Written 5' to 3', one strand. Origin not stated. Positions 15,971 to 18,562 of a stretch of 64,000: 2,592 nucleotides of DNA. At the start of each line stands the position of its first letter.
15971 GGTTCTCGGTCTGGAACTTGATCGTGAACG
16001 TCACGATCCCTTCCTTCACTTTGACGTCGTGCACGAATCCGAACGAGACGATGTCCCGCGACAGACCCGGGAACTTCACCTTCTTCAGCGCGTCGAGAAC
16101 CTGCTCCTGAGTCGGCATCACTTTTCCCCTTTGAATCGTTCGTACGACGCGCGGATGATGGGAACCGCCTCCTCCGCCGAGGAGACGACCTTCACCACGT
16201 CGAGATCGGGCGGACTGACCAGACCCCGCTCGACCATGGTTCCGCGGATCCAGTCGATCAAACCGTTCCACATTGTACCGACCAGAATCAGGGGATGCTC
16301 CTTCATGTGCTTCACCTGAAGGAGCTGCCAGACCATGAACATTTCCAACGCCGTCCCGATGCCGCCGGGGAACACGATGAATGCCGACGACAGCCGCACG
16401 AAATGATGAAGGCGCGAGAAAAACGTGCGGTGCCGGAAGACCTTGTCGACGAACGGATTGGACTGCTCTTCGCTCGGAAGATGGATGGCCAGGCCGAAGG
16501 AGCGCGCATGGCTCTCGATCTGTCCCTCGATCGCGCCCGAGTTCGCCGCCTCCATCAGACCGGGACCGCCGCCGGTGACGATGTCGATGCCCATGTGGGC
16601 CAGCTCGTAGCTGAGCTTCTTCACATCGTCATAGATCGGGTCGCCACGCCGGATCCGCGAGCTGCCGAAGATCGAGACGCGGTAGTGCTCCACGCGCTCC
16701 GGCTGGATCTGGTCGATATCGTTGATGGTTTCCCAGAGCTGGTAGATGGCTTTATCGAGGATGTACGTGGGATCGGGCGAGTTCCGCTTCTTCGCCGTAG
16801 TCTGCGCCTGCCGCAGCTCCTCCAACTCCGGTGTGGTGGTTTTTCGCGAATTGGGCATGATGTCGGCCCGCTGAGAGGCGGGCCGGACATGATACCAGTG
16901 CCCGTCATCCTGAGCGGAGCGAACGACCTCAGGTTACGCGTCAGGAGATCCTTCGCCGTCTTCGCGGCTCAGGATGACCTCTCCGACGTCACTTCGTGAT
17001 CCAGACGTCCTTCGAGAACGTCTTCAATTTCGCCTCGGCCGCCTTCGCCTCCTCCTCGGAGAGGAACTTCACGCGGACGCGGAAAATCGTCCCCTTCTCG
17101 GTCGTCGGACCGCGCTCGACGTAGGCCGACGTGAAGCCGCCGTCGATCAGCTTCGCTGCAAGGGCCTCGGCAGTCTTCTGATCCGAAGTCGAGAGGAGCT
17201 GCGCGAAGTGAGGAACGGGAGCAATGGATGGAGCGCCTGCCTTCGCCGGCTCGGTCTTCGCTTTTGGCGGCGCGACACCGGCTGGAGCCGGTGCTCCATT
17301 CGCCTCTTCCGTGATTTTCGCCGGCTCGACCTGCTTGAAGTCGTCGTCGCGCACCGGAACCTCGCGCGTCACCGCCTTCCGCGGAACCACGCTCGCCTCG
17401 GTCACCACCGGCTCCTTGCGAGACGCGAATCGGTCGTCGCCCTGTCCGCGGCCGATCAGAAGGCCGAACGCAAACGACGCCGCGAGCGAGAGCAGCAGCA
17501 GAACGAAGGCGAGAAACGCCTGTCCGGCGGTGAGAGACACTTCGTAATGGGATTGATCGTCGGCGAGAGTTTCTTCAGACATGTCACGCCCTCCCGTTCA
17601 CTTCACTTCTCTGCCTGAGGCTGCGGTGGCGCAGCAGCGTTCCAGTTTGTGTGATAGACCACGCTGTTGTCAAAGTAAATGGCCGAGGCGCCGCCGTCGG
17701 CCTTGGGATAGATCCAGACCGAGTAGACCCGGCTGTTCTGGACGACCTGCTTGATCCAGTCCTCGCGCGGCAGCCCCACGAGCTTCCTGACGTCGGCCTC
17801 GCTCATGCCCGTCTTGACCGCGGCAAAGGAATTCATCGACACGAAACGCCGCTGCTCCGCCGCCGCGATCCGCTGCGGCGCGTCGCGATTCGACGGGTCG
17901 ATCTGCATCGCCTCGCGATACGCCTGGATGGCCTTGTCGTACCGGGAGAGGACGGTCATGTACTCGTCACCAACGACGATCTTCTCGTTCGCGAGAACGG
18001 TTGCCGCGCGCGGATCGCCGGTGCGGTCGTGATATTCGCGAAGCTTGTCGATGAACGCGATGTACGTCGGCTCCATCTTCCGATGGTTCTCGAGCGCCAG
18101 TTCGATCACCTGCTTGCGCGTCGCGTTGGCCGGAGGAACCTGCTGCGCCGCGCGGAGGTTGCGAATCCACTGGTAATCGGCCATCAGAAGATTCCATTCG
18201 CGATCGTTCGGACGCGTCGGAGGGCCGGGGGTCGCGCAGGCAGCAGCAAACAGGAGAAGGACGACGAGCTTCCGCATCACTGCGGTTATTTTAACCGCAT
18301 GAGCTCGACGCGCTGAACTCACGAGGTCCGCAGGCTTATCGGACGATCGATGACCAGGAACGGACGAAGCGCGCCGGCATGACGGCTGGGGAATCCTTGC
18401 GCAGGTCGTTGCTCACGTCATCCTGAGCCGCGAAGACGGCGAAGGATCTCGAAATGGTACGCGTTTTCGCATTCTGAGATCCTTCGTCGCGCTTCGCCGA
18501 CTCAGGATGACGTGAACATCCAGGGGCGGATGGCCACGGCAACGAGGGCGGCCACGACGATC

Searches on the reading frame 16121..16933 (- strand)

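Call 56: search_protein_families(library=pfam, proteins=[window:16121-16933:-], max_evalue=0.001)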
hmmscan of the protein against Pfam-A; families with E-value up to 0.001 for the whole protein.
window:16121-16933:- (271 aa): 2 families
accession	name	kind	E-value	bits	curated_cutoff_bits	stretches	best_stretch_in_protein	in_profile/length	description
PF03641.19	Lysine_decarbox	-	2.5e-25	89.6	27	1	127-257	1-128/131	Possible lysine decarboxylase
PF18306.6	LDcluster4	-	1.1e-08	35.3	26.3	1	84-203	2-115/151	SLOG cluster4 family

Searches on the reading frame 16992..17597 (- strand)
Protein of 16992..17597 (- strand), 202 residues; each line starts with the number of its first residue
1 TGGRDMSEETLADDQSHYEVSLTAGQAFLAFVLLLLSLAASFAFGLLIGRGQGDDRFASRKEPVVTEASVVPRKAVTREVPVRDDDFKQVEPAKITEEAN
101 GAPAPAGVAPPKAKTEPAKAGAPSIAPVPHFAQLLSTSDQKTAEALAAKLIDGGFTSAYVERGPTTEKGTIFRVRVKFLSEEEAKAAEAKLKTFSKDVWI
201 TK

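Call 56: search_protein_families(library=pfam, proteins=[window:16992-17597:-], max_evalue=0.001)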
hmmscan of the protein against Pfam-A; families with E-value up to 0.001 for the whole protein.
window:16992-17597:- (202 aa): 1 family
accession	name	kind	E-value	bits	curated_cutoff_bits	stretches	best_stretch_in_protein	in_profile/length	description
PF05036.18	SPOR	-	5.2e-09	36.8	21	1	129-197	4-71/76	SPOR domain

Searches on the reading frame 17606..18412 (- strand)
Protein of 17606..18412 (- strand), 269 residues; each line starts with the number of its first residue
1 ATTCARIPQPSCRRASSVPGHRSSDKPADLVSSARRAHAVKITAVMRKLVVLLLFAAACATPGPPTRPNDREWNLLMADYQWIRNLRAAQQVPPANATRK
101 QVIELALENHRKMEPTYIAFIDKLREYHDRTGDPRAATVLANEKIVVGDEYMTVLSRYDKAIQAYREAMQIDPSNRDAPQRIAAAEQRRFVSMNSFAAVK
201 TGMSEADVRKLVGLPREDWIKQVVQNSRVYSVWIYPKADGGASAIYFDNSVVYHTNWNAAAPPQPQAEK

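Call 56: search_protein_families(library=pfam, proteins=[window:17606-18412:-], max_evalue=0.001)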
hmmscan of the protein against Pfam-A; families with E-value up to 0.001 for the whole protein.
window:17606-18412:- (269 aa): 2 families
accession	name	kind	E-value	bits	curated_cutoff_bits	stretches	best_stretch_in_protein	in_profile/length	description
PF13414.12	TPR_11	-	8.4e-05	22.6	26.8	1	157-177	9-29/42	TPR repeat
PF00515.34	TPR_1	-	0.00013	22.1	27.8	1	155-175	14-34/34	Tetratricopeptide repeat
